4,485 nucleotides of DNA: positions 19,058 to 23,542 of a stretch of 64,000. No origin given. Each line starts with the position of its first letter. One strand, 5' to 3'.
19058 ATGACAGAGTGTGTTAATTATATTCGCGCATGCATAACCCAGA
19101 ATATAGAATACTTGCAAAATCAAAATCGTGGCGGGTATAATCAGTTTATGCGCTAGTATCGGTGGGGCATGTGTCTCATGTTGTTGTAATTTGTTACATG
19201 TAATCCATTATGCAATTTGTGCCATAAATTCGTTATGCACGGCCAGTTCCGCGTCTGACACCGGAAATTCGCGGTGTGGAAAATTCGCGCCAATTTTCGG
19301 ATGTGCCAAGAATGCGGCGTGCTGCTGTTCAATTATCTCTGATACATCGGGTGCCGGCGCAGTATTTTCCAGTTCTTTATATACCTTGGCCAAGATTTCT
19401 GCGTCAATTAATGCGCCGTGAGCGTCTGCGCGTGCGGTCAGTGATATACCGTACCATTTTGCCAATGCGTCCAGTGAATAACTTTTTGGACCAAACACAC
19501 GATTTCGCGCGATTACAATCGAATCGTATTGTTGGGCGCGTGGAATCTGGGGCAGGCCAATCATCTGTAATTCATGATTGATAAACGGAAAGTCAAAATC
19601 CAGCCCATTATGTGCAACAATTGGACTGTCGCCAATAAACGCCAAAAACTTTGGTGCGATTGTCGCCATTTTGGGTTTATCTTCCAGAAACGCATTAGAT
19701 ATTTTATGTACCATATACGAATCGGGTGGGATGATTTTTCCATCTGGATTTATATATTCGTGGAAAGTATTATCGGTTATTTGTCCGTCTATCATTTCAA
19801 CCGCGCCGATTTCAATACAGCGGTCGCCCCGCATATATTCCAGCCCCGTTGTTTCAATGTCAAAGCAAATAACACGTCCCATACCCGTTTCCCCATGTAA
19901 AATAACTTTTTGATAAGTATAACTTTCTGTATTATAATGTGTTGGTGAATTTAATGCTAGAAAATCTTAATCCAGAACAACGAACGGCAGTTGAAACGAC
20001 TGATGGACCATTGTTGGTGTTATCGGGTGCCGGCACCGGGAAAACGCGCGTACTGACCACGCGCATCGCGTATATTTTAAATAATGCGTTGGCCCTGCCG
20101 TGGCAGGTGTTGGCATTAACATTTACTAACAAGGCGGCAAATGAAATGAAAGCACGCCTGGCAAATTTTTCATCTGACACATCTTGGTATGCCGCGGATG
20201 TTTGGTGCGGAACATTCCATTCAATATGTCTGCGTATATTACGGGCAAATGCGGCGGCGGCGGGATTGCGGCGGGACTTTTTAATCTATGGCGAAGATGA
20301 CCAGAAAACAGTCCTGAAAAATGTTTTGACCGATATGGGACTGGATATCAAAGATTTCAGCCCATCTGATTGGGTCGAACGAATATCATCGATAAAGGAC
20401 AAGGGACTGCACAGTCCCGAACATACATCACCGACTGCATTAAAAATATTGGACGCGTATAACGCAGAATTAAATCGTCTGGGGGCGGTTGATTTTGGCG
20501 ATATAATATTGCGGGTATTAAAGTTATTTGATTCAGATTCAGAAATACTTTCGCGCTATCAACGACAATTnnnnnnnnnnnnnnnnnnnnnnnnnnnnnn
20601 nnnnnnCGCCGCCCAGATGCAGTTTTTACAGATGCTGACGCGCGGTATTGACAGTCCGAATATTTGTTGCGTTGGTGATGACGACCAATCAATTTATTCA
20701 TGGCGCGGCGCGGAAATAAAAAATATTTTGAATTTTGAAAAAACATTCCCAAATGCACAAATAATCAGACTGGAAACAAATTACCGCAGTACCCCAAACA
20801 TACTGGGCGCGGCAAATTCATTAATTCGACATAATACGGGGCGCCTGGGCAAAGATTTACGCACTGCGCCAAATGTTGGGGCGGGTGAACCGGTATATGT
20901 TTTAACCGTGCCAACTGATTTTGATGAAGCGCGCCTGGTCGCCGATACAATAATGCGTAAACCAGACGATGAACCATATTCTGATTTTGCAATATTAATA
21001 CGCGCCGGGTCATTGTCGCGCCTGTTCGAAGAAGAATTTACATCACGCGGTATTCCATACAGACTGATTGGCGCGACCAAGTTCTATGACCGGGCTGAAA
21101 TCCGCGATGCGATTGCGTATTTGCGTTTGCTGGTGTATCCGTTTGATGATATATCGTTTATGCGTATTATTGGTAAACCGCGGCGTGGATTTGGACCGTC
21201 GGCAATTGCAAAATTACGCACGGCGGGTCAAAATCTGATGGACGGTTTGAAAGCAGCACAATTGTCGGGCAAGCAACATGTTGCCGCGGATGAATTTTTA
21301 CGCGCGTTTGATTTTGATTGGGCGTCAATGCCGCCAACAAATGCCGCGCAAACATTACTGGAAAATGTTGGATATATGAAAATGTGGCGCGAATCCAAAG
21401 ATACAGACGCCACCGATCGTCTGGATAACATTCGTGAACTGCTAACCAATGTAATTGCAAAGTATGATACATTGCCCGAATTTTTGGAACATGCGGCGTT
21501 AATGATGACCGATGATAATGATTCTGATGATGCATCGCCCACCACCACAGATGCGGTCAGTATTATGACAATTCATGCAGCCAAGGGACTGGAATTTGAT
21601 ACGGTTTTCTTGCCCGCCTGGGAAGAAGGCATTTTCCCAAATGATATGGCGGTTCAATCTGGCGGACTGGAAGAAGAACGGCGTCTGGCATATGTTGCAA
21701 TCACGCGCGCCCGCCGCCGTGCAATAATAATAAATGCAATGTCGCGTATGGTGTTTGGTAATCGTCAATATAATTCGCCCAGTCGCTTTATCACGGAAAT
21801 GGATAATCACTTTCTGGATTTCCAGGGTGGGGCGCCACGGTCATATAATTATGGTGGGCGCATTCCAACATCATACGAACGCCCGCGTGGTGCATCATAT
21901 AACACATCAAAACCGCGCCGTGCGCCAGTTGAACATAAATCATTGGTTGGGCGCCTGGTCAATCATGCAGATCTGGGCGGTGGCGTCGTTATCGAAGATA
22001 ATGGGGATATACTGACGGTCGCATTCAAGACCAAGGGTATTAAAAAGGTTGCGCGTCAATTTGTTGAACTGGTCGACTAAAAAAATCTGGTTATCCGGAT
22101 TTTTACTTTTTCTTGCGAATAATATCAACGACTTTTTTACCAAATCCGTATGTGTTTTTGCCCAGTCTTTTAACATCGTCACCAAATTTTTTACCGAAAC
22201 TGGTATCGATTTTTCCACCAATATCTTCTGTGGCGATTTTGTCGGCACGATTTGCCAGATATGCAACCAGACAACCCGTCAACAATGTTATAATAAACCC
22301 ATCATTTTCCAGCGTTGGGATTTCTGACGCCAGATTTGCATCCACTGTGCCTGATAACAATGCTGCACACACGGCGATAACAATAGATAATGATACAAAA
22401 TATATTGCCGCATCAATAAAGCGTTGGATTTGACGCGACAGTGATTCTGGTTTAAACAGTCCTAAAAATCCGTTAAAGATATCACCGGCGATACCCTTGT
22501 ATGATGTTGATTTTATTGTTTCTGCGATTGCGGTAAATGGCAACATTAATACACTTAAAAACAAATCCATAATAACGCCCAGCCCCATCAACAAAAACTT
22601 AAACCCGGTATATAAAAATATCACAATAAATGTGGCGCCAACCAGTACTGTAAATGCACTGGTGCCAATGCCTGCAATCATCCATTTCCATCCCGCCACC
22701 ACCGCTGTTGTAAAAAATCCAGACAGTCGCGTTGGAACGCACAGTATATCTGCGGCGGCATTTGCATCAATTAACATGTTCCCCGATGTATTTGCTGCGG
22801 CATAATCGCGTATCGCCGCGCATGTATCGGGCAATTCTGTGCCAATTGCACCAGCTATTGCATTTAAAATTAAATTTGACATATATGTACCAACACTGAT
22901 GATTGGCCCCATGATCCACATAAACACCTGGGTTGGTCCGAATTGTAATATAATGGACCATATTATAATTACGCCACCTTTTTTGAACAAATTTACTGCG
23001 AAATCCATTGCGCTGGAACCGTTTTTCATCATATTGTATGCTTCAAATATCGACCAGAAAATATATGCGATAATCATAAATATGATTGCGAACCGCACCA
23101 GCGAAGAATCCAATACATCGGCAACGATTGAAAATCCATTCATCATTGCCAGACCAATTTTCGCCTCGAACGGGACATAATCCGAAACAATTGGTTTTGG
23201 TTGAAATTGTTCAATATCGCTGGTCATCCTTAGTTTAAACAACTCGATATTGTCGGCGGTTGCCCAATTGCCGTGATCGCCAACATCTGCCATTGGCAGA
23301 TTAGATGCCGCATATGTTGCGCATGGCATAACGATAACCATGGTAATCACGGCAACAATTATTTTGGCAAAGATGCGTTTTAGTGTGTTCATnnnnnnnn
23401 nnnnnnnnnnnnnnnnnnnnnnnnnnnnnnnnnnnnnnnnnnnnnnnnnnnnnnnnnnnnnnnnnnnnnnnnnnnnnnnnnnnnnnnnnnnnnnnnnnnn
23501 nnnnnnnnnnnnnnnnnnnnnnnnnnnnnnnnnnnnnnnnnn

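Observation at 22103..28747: Array of five paralogous polytopic membrane-protein genes (four tandem, one divergent) with no other type IV secretion genes nearby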

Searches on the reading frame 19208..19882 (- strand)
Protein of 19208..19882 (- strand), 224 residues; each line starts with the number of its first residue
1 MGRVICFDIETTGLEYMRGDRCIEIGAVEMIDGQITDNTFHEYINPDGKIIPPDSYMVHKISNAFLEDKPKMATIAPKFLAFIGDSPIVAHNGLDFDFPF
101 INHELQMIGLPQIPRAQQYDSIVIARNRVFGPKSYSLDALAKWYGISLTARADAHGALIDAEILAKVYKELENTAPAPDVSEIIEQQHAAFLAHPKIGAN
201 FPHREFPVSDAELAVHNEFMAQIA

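Call 9: search_protein_families(library=pfam, proteins=[window:19208-19882:-], max_evalue=0.001)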
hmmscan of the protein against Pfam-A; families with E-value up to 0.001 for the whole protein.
window:19208-19882:- (224 aa): 4 families
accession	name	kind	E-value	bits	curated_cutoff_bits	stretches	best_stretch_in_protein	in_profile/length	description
PF00929.31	RNase_T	-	6.8e-29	102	24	1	5-168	1-164/164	Exonuclease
PF13482.12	RNase_H_2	-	6.9e-11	42.8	22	1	5-157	1-125/165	RNase_H superfamily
PF03104.25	DNA_pol_B_exo1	-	0.00015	21.7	23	1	3-120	65-194/242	DNA polymerase family B, exonuclease domain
PF16473.11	Rv2179c-like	-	0.00056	20.1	27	0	5-169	3-174/177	3'-5' exoribonuclease Rv2179c-like domain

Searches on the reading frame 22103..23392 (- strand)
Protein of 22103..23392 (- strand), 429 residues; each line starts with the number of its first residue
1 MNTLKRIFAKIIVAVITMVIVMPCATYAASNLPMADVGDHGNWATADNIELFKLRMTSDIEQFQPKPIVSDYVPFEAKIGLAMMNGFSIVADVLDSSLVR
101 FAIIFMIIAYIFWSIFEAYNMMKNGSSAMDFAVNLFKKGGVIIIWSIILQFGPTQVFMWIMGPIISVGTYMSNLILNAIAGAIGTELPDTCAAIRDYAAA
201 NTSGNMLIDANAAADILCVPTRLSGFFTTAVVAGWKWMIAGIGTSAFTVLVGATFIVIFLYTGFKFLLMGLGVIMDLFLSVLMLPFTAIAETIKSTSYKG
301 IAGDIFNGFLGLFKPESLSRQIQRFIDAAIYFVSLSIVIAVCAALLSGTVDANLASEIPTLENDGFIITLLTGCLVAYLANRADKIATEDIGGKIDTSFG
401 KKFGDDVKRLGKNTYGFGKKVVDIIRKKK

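Call 3: search_protein_families(library=pfam, proteins=[window:22103-23392:-], max_evalue=1)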
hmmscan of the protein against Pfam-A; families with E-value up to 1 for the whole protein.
window:22103-23392:- (429 aa): 2 families
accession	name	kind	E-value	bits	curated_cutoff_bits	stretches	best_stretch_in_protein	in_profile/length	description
PF24838.2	8xMP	-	0.2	11.9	30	1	316-383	9-72/136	Octameric membrane protein family (8xMP)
PF14967.11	FAM70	-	0.42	10.4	27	1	278-355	32-112/323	FAM70 protein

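Call 4: search_protein_families(library=ncbifam, proteins=[window:22103-23392:-], max_evalue=1)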
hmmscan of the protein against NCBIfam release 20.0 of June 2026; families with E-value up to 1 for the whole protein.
window:22103-23392:- (429 aa): 0 families

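Call 41: list_cluster_members(proteins=[window:22103-23392:-, window:23392-24831:-, window:24828-26102:-, window:26099-27388:-, window:27440-28747:+, window:28816-29328:+])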
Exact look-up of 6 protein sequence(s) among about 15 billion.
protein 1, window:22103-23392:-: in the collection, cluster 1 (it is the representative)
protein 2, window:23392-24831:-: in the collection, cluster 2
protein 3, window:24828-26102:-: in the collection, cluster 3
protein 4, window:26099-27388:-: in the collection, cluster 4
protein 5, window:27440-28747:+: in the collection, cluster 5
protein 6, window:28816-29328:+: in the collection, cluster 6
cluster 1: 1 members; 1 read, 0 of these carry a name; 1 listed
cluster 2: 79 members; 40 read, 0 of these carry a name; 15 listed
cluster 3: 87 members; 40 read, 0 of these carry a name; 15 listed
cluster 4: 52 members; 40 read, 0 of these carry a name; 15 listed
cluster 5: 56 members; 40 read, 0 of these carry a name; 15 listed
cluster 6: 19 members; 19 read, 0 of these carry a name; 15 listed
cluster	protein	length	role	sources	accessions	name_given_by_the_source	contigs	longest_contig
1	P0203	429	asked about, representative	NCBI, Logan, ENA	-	-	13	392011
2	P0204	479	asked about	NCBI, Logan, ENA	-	-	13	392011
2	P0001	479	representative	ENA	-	-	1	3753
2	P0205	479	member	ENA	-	-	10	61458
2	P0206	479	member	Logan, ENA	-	-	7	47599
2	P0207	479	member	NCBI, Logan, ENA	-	-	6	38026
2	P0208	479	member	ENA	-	-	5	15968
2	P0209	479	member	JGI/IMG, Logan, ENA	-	-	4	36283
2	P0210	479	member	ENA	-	-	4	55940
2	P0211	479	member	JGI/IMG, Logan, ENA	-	-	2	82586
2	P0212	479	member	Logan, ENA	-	-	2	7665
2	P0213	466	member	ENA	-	-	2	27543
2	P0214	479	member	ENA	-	-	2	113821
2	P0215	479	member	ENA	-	-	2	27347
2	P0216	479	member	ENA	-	-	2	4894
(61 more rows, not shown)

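Call 64: search_protein_families(library=pfam, alignment_id=A4, max_evalue=0.1)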
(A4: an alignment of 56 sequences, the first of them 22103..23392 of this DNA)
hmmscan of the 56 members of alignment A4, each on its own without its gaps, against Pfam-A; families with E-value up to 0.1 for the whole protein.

A. member 1, window:22103-23392:- (429 aa): 0 families

B. families by the number of members that match (of 56 scanned): 8 families
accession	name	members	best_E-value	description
PF14967.11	FAM70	12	4.1e-05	FAM70 protein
PF12259.13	Baculo_F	2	0.033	Baculovirus F protein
PF02116.20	STE2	1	0.00029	Fungal pheromone mating factor STE2 GPCR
PF13605.11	DUF4141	1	0.036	Domain of unknown function (DUF4141)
PF24838.2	8xMP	1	0.053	Octameric membrane protein family (8xMP)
PF21450.3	RIF2_lid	1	0.054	RIF2, AAA+ lid domain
PF18613.6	TrkA_TMD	1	0.085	Tyrosine kinase receptor A trans-membrane domain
PF09058.15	L27_1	1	0.085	L27_1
